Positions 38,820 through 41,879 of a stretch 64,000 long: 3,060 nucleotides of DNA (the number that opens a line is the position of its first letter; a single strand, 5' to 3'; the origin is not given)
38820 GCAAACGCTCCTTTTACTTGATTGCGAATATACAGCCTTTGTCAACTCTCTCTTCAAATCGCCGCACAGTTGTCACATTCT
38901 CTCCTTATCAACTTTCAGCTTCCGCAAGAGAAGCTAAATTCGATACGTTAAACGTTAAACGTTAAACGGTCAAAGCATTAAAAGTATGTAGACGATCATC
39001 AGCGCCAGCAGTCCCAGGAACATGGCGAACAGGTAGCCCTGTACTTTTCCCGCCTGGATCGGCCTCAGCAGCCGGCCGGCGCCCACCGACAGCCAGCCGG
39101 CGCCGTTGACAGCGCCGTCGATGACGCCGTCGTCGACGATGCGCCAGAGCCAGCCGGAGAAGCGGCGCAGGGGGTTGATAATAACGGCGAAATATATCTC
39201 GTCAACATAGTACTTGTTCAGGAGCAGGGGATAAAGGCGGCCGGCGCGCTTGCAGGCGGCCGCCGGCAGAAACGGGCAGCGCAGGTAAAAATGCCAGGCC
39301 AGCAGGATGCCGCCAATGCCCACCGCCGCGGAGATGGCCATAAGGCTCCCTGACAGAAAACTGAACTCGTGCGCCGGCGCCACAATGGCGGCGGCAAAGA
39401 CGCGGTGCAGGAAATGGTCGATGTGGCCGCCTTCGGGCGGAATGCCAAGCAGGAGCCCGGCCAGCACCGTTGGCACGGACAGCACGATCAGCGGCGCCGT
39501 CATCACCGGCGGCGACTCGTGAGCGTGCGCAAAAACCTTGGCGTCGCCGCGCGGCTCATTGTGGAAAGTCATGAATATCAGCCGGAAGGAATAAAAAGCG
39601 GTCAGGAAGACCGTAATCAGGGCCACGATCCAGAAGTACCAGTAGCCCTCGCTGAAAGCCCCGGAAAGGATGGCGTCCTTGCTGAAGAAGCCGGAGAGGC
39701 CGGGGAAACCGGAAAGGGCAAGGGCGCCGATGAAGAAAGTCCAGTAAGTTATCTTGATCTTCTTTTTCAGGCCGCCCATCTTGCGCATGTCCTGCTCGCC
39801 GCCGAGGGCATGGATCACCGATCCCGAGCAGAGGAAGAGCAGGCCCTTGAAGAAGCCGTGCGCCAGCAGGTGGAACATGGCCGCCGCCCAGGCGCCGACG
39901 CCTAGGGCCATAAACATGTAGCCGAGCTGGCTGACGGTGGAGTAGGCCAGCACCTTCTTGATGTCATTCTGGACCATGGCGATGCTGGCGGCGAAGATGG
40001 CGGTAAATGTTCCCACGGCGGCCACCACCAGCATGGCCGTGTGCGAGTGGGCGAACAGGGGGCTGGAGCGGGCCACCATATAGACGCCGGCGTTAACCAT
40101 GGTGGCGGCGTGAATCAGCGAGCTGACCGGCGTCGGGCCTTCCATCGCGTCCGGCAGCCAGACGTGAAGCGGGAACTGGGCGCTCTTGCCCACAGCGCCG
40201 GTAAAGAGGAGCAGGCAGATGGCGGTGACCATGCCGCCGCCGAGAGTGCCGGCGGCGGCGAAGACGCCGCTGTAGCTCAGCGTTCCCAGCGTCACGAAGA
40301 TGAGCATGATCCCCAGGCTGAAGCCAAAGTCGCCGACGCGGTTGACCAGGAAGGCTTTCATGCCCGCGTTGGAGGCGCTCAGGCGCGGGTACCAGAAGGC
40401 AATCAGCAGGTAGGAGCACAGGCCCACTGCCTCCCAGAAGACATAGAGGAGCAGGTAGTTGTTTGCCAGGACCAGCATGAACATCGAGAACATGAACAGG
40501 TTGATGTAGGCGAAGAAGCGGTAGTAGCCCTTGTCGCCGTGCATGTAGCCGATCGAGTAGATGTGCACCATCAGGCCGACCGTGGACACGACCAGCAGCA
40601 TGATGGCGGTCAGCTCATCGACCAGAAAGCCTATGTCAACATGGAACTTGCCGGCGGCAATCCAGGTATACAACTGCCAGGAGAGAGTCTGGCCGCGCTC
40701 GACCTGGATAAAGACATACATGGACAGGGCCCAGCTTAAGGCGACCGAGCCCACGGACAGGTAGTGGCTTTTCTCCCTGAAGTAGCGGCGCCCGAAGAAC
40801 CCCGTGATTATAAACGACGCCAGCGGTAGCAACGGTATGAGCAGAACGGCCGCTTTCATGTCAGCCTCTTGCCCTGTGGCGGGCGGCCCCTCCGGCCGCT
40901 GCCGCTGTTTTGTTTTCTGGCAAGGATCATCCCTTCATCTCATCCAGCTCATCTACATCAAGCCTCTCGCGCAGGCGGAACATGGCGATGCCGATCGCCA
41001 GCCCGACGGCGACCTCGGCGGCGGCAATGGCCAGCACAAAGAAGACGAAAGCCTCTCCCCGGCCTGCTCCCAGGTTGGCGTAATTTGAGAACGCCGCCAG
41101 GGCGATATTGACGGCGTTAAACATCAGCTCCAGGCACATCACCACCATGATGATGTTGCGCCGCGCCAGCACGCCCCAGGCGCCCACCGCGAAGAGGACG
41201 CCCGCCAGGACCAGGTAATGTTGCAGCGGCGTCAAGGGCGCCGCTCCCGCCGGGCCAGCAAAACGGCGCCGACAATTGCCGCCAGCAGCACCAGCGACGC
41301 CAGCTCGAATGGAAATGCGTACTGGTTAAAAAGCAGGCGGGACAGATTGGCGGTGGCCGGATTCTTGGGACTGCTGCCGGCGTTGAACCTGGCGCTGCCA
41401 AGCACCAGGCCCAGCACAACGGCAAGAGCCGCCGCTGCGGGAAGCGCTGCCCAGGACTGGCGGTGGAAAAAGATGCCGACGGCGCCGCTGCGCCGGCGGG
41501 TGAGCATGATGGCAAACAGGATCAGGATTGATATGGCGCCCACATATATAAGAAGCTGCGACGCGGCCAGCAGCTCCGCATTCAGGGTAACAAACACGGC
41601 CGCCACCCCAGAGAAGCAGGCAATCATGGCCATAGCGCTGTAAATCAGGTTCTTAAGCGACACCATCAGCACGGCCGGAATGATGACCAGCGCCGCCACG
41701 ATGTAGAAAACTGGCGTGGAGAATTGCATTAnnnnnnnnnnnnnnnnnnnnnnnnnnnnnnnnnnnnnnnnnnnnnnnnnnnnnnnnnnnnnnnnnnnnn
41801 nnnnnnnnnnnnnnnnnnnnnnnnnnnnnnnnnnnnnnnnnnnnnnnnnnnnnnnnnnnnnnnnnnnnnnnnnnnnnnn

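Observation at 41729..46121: nuoI is split in two by a ~4.2 kb in-frame cassette encoding NuoE/F-like and [2Fe-2S]/GltD-like modules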

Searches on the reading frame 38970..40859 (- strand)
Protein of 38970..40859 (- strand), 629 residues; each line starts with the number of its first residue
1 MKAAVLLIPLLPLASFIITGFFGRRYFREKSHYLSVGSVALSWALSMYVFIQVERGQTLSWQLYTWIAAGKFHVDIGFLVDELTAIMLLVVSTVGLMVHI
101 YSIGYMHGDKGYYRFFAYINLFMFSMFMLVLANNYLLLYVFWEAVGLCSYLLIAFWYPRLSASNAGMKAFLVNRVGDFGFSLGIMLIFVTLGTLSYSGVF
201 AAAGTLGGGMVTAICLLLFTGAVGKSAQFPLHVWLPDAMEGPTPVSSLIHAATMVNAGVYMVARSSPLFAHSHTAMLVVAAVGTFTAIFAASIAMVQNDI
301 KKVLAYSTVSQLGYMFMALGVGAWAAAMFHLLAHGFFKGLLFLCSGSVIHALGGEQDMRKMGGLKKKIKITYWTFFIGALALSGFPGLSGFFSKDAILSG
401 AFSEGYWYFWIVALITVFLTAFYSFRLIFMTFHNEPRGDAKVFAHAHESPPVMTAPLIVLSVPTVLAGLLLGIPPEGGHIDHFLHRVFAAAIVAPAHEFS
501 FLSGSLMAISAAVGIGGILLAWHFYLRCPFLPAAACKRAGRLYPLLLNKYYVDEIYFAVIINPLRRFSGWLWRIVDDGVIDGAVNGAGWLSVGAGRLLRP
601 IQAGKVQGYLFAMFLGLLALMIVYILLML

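Call 90: search_protein_families(library=pfam, proteins=[window:38970-40859:-], max_evalue=0.00001)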
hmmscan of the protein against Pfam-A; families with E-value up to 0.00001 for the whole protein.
window:38970-40859:- (629 aa): 2 families
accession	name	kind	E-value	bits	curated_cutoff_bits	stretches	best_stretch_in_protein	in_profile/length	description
PF00361.26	Proton_antipo_M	-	6.4e-86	288.6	21.5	1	132-420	1-294/294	NADH:quinone oxidoreductase/Mrp antiporter, TM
PF00662.26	Proton_antipo_N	-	3e-23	81.9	24.5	1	66-116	1-51/51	NADH-Ubiquinone oxidoreductase (complex I), chain 5 N-terminus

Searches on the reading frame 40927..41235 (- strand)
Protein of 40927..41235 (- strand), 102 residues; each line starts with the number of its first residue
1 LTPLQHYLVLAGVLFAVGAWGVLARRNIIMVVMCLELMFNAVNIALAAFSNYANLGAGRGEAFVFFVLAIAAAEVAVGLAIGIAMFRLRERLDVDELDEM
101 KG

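Call 90: search_protein_families(library=pfam, proteins=[window:40927-41235:-], max_evalue=0.00001)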
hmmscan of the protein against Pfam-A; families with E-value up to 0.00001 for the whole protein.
window:40927-41235:- (102 aa): 1 family
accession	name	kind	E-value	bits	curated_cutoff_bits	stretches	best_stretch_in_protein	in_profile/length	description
PF00420.29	Oxidored_q2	-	5.9e-28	96.9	26.1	1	6-102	1-95/95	NADH-ubiquinone/plastoquinone oxidoreductase chain 4L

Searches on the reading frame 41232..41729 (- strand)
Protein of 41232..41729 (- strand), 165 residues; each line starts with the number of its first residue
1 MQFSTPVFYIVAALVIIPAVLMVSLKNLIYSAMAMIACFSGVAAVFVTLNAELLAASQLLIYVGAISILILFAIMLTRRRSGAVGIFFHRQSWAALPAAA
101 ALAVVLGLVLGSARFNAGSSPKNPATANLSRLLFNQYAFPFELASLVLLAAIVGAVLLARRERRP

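Call 90: search_protein_families(library=pfam, proteins=[window:41232-41729:-], max_evalue=0.00001)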
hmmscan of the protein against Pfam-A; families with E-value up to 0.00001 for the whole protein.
window:41232-41729:- (165 aa): 1 family
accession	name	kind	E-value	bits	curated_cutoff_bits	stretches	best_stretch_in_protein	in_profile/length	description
PF00499.25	Oxidored_q3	-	1.2e-32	113.1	33.2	1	19-158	2-146/146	NADH-ubiquinone/plastoquinone oxidoreductase chain 6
